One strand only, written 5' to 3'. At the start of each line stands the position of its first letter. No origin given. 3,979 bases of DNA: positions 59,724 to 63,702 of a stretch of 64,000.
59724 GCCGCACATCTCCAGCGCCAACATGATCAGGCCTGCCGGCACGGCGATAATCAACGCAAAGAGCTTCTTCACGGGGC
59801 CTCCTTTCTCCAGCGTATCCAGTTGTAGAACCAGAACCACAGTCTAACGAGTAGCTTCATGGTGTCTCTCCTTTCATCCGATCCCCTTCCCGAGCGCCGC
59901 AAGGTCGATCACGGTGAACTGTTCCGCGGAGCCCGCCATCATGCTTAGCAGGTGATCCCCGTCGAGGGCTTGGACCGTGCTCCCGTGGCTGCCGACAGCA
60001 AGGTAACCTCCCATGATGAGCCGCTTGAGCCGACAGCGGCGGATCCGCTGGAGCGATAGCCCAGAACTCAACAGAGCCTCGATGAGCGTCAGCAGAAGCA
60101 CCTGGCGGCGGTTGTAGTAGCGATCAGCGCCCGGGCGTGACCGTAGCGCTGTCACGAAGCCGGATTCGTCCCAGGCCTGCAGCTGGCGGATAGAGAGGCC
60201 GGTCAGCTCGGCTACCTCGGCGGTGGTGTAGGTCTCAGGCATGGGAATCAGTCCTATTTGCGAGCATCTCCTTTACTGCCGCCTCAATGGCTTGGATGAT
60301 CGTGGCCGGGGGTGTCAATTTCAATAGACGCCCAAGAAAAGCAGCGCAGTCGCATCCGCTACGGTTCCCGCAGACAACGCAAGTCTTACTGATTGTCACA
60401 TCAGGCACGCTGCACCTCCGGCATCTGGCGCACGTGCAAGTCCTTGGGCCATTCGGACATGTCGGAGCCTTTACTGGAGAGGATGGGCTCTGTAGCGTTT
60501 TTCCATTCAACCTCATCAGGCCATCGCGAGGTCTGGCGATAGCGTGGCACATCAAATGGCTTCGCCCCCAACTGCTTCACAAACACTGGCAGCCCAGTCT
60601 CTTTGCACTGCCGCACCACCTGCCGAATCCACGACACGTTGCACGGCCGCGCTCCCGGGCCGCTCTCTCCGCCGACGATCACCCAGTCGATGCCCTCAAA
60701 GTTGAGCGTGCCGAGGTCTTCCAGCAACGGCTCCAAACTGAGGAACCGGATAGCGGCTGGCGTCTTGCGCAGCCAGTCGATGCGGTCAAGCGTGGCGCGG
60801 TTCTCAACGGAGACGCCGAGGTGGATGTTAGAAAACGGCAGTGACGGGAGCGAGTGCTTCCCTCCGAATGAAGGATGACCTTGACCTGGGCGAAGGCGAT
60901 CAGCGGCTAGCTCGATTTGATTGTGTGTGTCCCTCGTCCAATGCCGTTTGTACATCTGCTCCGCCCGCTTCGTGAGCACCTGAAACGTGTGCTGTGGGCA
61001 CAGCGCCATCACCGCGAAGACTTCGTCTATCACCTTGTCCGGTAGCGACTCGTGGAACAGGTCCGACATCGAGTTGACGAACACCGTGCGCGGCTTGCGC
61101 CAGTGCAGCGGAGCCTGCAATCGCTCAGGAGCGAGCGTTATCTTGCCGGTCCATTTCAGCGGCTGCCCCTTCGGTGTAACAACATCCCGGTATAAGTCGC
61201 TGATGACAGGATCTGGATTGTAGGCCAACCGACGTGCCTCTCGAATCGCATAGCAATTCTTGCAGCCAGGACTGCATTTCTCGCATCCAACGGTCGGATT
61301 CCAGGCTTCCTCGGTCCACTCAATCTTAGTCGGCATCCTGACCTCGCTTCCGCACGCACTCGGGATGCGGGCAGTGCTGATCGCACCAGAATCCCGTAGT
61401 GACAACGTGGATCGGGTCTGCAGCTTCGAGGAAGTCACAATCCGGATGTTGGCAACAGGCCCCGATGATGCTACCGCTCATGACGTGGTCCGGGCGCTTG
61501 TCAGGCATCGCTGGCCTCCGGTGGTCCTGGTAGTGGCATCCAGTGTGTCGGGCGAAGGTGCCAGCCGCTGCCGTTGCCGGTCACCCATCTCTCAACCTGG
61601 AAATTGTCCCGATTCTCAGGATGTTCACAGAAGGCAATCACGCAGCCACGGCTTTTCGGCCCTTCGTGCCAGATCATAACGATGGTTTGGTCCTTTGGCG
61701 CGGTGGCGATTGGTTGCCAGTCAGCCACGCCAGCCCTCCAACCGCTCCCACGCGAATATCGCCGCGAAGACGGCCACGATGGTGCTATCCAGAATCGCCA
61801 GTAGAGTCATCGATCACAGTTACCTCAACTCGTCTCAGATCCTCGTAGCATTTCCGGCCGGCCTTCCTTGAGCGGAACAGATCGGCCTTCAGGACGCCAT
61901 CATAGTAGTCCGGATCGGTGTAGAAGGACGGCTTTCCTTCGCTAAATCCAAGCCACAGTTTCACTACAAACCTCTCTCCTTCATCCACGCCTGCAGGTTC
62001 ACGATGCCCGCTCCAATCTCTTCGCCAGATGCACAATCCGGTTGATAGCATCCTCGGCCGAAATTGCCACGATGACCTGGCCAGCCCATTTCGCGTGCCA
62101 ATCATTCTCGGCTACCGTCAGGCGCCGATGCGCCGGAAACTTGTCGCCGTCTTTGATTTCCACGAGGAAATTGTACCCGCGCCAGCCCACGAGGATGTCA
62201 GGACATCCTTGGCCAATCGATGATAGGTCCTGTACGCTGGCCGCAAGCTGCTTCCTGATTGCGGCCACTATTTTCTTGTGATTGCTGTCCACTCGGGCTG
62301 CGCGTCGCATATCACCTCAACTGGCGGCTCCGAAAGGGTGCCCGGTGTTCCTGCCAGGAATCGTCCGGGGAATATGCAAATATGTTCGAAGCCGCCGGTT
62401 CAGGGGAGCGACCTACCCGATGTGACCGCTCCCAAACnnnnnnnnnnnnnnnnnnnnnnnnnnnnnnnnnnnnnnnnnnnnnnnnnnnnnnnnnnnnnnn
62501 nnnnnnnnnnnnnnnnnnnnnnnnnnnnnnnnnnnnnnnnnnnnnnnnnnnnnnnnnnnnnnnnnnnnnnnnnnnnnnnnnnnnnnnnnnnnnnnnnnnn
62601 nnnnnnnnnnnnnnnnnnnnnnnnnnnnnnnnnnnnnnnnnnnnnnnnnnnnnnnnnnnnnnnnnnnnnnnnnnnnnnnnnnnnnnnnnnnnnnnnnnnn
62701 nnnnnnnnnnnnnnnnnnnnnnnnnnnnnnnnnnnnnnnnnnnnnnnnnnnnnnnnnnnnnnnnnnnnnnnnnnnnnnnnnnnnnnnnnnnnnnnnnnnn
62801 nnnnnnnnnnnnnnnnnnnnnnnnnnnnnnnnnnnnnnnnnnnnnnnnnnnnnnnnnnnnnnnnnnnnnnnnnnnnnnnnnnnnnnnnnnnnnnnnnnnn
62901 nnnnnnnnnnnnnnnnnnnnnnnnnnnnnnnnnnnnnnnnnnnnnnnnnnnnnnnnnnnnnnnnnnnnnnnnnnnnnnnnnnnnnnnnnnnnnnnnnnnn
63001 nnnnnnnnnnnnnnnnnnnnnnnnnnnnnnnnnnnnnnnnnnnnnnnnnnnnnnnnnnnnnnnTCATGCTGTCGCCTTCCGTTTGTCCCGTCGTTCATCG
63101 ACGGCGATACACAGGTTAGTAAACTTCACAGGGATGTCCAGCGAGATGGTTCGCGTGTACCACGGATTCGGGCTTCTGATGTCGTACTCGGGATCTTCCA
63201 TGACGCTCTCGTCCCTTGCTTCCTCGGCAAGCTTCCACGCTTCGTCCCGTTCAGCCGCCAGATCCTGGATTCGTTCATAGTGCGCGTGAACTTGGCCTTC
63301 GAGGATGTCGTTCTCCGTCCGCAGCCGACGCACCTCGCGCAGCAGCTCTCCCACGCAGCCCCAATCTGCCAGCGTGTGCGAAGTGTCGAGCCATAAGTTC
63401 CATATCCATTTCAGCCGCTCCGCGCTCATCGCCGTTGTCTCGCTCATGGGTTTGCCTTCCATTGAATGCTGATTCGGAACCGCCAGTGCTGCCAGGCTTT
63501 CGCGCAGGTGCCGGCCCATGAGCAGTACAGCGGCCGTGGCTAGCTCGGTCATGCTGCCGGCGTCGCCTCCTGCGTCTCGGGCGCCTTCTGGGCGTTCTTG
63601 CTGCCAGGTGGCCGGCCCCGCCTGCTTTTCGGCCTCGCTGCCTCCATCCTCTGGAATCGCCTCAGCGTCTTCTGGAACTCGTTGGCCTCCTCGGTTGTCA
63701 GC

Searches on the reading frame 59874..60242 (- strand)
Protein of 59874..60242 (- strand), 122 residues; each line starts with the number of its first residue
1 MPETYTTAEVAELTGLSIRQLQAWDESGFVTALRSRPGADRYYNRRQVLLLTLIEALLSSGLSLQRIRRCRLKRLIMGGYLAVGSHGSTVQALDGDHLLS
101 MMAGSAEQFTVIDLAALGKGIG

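Call 31: search_protein_families(library=pfam, max_evalue=0.01, proteins=[window:59874-60242:-])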
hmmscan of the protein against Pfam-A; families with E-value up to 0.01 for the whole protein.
window:59874-60242:- (122 aa): 3 families
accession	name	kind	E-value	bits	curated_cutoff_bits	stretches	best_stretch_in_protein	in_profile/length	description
PF13411.12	MerR_1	-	9.6e-16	58.1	21.6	1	5-69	1-64/69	MerR HTH family regulatory protein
PF00376.29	MerR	-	9.4e-07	29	28.2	1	6-43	1-38/38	MerR family regulatory protein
PF12728.13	HTH_17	-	0.0036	18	27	0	5-48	2-43/51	Helix-turn-helix domain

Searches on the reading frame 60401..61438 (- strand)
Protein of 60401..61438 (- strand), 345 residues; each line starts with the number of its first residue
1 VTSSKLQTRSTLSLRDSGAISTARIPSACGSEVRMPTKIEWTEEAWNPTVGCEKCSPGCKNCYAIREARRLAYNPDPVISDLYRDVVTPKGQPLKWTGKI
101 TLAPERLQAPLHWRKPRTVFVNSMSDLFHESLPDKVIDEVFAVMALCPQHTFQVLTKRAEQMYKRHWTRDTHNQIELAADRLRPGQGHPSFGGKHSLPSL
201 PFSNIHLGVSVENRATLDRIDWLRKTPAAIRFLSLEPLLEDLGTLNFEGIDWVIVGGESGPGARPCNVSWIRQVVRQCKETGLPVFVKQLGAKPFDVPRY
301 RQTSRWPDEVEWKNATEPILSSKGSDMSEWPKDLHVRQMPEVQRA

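Call 9: search_protein_families(library=pfam, max_evalue=0.001, proteins=[window:60401-61438:-])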
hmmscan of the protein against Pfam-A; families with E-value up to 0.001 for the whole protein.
window:60401-61438:- (345 aa): 1 family
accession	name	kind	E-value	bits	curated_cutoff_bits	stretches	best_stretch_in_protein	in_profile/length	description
PF07505.17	DUF5131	-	3.8e-80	269.4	28.9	1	37-292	2-217/243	Protein of unknown function (DUF5131)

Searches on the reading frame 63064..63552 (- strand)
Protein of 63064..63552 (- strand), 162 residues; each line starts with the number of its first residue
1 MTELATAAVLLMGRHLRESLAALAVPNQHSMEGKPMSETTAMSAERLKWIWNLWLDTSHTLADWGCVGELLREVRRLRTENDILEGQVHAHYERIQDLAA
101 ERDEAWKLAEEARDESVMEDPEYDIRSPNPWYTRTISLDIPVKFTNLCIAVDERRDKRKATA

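Call 31: search_protein_families(library=pfam, max_evalue=0.01, proteins=[window:63064-63552:-])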
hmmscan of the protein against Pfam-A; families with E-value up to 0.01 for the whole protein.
window:63064-63552:- (162 aa): 1 family
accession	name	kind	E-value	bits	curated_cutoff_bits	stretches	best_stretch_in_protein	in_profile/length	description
PF14197.11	Cep57_CLD_2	-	5.4e-06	26.9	27.1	1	70-116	1-47/67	Centrosome localisation domain of PPC89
